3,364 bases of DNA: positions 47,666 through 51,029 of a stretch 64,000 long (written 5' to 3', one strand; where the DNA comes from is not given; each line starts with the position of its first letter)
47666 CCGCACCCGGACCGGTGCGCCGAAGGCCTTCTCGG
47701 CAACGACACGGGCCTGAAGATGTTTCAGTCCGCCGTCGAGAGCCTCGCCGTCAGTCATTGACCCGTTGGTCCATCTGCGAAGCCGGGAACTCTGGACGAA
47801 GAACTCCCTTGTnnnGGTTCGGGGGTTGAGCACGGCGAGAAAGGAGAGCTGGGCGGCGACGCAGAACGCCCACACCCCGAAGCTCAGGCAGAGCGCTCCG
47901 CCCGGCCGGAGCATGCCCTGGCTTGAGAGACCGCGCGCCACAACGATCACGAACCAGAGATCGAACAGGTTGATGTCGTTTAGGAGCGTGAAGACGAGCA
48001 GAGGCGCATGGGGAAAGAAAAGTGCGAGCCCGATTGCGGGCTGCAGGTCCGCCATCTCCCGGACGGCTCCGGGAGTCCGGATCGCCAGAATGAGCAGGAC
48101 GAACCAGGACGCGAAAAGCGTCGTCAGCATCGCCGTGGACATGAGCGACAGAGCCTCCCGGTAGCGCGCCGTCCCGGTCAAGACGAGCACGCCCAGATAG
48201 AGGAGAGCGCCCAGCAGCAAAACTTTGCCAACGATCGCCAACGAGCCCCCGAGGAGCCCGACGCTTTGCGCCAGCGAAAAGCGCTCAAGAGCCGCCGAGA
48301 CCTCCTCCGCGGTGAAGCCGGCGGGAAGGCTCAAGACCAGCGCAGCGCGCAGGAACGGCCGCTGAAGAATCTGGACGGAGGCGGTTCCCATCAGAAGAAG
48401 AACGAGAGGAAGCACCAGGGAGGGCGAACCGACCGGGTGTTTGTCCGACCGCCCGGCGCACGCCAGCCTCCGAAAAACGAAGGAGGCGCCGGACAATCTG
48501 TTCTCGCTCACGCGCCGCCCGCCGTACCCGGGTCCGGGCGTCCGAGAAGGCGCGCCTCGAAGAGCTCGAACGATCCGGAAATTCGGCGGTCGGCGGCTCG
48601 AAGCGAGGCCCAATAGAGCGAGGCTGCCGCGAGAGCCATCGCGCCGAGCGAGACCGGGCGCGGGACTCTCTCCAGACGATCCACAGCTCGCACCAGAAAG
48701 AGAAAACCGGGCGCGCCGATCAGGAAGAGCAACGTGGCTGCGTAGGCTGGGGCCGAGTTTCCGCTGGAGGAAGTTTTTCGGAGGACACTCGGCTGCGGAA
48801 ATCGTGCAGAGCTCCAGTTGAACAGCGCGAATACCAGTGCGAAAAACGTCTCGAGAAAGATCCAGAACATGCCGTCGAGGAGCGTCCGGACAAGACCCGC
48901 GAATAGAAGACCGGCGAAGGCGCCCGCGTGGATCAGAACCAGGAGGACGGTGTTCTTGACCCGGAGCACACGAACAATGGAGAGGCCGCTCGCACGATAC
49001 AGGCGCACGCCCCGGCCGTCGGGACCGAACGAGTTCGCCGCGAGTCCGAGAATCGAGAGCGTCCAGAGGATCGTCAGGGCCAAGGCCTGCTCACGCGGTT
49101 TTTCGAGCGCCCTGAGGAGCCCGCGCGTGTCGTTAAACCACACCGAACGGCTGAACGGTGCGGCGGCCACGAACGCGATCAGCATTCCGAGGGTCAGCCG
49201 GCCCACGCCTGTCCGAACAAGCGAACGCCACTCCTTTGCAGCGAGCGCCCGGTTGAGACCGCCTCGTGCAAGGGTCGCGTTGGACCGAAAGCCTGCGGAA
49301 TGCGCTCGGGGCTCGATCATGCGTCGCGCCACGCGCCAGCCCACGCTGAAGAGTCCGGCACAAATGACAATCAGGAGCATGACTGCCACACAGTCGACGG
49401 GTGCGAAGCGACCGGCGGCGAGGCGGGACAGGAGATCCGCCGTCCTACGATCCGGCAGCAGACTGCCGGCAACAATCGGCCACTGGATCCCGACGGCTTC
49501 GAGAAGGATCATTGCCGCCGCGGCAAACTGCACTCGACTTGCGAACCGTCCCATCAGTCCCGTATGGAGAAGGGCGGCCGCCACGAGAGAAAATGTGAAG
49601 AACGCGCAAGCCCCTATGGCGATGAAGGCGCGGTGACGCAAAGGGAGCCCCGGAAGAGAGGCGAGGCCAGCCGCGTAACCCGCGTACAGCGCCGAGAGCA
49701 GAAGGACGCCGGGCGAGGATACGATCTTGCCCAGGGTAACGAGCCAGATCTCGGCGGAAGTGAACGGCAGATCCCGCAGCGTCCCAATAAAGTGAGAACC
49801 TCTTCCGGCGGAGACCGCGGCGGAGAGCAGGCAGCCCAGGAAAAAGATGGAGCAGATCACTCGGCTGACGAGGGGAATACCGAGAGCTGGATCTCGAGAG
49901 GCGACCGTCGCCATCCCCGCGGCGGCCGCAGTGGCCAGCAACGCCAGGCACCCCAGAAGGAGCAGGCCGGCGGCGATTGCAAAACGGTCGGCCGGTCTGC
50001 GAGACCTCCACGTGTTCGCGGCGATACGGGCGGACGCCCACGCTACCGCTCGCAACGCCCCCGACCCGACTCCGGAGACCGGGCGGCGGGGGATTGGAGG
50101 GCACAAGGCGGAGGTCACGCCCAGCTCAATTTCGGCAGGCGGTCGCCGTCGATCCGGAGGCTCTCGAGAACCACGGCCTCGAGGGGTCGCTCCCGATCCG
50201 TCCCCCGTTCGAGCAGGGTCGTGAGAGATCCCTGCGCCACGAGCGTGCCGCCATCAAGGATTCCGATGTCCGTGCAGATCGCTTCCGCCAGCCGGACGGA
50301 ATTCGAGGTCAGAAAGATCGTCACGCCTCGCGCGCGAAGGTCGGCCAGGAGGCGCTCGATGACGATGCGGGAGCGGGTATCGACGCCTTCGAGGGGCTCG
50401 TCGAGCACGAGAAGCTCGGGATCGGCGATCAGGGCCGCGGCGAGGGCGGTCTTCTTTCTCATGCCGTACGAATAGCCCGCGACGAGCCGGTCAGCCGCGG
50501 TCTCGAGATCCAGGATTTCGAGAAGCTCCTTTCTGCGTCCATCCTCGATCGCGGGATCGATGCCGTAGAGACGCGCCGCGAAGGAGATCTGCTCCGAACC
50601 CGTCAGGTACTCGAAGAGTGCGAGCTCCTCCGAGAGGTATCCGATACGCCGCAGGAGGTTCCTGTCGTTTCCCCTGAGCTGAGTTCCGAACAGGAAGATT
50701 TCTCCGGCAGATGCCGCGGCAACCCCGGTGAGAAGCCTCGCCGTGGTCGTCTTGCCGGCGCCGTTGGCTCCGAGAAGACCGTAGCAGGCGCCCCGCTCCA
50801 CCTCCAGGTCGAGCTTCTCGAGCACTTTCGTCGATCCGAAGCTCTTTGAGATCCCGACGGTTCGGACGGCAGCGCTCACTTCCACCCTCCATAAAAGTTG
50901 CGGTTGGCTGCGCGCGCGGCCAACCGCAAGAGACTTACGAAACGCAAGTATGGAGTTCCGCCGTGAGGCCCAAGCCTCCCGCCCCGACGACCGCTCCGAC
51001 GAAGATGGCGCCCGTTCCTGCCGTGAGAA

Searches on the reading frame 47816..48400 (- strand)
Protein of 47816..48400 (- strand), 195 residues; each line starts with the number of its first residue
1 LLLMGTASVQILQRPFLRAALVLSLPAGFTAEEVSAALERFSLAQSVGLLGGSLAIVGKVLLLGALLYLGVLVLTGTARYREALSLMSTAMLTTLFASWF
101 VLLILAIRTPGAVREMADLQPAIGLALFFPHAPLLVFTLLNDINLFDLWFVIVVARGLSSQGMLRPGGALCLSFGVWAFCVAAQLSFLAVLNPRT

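Call 67: search_protein_families(library=pfam, alignment_id=A6, max_evalue=1)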
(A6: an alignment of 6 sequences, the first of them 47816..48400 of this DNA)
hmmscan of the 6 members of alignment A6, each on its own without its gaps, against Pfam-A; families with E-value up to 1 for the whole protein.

A. member 1, window:47816-48400:- (195 aa): 1 family
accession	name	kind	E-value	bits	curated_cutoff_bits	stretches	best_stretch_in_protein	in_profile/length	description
PF04893.22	Yip1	-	0.027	14.8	28.6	1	20-181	33-167/173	Yip1 domain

B. families by the number of members that match (of 6 scanned): 3 families
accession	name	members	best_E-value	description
PF04893.22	Yip1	5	3.1e-06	Yip1 domain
PF16927.11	HisKA_7TM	1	0.0039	N-terminal 7TM region of histidine kinase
PF04307.19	YdjM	1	0.098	YdjM inner membrane protein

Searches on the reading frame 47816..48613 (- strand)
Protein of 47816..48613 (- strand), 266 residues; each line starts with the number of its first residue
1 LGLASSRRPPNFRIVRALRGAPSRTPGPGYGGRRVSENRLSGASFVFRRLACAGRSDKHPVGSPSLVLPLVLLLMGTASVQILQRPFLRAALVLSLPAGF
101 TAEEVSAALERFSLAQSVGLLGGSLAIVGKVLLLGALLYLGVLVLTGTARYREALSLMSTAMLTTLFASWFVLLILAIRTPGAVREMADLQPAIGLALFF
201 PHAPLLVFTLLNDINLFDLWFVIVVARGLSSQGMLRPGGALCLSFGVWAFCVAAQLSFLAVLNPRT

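Call 5: search_protein_families(library=pfam, proteins=[window:47816-48613:-], max_evalue=0.01)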
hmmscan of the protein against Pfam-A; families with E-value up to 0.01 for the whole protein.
window:47816-48613:- (266 aa): 0 families

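Call 6: search_protein_families(library=ncbifam, proteins=[window:47816-48613:-], max_evalue=0.01)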
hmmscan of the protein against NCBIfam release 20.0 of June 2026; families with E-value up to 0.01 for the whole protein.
window:47816-48613:- (266 aa): 1 family
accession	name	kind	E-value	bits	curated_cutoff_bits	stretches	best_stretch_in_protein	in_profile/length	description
NF052650.1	YknW_fam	equivalog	6.5e-05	22.5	110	1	69-242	40-201/213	YknW family membrane protein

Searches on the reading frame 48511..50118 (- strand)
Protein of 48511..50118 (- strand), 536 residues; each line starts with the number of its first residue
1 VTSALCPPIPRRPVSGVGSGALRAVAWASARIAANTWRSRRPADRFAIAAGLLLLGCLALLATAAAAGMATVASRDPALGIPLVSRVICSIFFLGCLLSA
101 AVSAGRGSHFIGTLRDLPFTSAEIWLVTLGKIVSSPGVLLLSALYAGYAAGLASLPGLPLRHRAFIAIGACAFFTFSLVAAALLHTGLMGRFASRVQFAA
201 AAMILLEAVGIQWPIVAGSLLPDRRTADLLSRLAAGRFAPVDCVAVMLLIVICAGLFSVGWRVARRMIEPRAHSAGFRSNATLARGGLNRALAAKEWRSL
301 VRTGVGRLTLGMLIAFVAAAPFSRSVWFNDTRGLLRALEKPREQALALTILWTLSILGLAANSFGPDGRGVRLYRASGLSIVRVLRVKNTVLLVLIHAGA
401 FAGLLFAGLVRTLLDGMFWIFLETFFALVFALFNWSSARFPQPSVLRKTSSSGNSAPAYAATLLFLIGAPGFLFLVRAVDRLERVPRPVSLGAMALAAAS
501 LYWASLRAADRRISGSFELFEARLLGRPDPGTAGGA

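Call 5: search_protein_families(library=pfam, proteins=[window:48511-50118:-], max_evalue=0.01)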
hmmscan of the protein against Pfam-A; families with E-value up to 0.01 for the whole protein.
window:48511-50118:- (536 aa): 0 families

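Call 6: search_protein_families(library=ncbifam, proteins=[window:48511-50118:-], max_evalue=0.01)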
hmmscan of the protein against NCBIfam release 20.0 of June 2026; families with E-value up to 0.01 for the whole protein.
window:48511-50118:- (536 aa): 0 families

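Call 15: find_homologous_proteins(query=window:48511-50118:-, max_evalue=0.001)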
Query window:48511-50118:- (536 aa): 1 proteins with E <= 0.001 among 8000 candidates.
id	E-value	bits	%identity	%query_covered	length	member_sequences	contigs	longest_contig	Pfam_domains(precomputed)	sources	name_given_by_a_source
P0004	0.0e+0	1125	100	100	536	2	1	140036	-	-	-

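Call 65: search_solved_structures(query=A5, max_evalue=1)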
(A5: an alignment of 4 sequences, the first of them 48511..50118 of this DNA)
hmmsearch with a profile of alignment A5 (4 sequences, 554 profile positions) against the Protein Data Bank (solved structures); distinct sequences matched with E-value up to 1: 3.
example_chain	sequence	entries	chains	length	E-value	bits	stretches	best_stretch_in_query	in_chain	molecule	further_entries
1xwi_A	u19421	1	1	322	0.16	13.8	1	252-362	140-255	SKD1 protein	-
7l9x_A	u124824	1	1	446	0.29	12.9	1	252-362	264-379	Vacuolar protein sorting-associated protein 4B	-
2zam_A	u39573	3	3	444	0.72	11.6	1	252-362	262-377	Vacuolar protein sorting-associating protein 4B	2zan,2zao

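Call 66: search_protein_families(library=pfam, alignment_id=A5, max_evalue=1)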
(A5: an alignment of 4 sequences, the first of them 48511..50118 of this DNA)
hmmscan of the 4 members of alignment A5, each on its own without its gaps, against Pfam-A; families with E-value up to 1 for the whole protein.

A. member 1, window:48511-50118:- (536 aa): 1 family
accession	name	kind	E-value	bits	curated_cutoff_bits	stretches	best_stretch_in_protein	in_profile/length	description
PF17159.10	MASE3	-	0.045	13.8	31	1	25-99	20-96/226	Membrane-associated sensor domain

B. families by the number of members that match (of 4 scanned): 3 families
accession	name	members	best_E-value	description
PF22443.2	FbpC-like_RD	1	0.042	FbpC-like, regulatory domain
PF17159.10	MASE3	1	0.045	Membrane-associated sensor domain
PF13782.11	SpoVAB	1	0.11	Stage V sporulation protein AB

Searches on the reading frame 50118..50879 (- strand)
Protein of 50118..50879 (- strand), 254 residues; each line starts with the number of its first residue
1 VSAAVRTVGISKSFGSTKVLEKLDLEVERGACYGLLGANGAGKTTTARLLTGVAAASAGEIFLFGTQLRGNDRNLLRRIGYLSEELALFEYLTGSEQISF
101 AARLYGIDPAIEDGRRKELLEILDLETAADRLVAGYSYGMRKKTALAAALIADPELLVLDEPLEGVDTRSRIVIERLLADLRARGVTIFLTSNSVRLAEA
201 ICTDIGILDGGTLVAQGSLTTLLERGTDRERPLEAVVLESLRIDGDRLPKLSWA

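Call 5: search_protein_families(library=pfam, proteins=[window:50118-50879:-], max_evalue=0.01)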
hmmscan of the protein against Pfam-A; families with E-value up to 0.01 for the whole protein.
window:50118-50879:- (254 aa): 3 families
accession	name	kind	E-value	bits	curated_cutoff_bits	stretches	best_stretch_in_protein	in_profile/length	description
PF00005.33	ABC_tran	-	1.8e-26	93.8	25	1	20-163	1-136/137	ABC transporter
PF13304.12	AAA_21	-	2.1e-08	35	27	1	119-194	221-299/304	AAA domain, putative AbiEii toxin, Type IV TA system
PF13604.12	AAA_30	-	0.0018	18.5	27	1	33-110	21-82/191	AAA domain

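Call 6: search_protein_families(library=ncbifam, proteins=[window:50118-50879:-], max_evalue=0.01)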
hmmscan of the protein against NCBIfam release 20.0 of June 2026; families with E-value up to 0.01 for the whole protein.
window:50118-50879:- (254 aa): 185 families (the best 25 are shown)
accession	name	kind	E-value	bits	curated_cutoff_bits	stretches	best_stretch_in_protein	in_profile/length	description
TIGR01188.1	drrA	subfamily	5.5e-57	193.3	312.45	1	12-231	1-220/302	daunorubicin resistance ABC transporter, ATP-binding protein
NF033858.1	ABC2_perm_RbbA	equivalog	1.4e-45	155.6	1050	1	3-226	265-488/909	ribosome-associated ATPase/putative transporter RbbA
NF010060.0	PRK13537.1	equivalog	6.4e-45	153.4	521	1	3-225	14-236/314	nodulation factor ABC transporter ATP-binding protein NodI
NF010059.0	PRK13536.1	equivalog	3.2e-42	144.5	549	1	3-224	42-263/342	nodulation factor ABC transporter ATP-binding protein NodI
TIGR01288.1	nodI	equivalog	7.6e-41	140.1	424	1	4-224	4-224/303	nodulation factor ABC transporter ATP-binding protein NodI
TIGR03740.1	galliderm_ABC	subfamily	5.2e-40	137.5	309.75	1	7-219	3-208/223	lantibiotic protection ABC transporter ATP-binding subunit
TIGR03522.1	GldA_ABC_ATP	equivalog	1.7e-38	132.8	402.6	1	5-225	3-222/301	gliding motility-associated ABC transporter ATP-binding subunit GldA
TIGR03864.1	PQQ_ABC_ATP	hypoth_equivalog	6.7e-36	123.9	302.25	1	6-224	3-221/236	ABC transporter, ATP-binding subunit, PQQ-dependent alcohol dehydrogenase system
TIGR04406.1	LPS_export_lptB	equivalog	3.2e-34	118.3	240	1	8-226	5-226/239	LPS export ABC transporter ATP-binding protein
TIGR00968.1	3a0106s01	subfamily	3e-33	115.3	342.75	1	9-225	5-221/237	sulfate ABC transporter ATP-binding protein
NF008144.0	PRK10895.1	equivalog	1.8e-31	109.4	381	1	8-224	7-226/241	LPS export ABC transporter ATP-binding protein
TIGR01257.1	rim_protein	equivalog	1e-30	105.5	4012.85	1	16-222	1951-2157/2272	rim ABC transporter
TIGR03873.1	F420-0_ABC_ATP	hypoth_equivalog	1.5e-28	99.7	372.4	1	7-224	4-226/256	putative F420-0 ABC transporter ATP-binding protein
NF008513.0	PRK11432.1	equivalog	1.6e-28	99.6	496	1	9-222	11-224/351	ferric ABC transporter ATP-binding protein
NF006987.0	PRK09452.1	equivalog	2.1e-28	99.1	482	1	5-218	18-231/378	spermidine/putrescine ABC transporter ATP-binding protein PotA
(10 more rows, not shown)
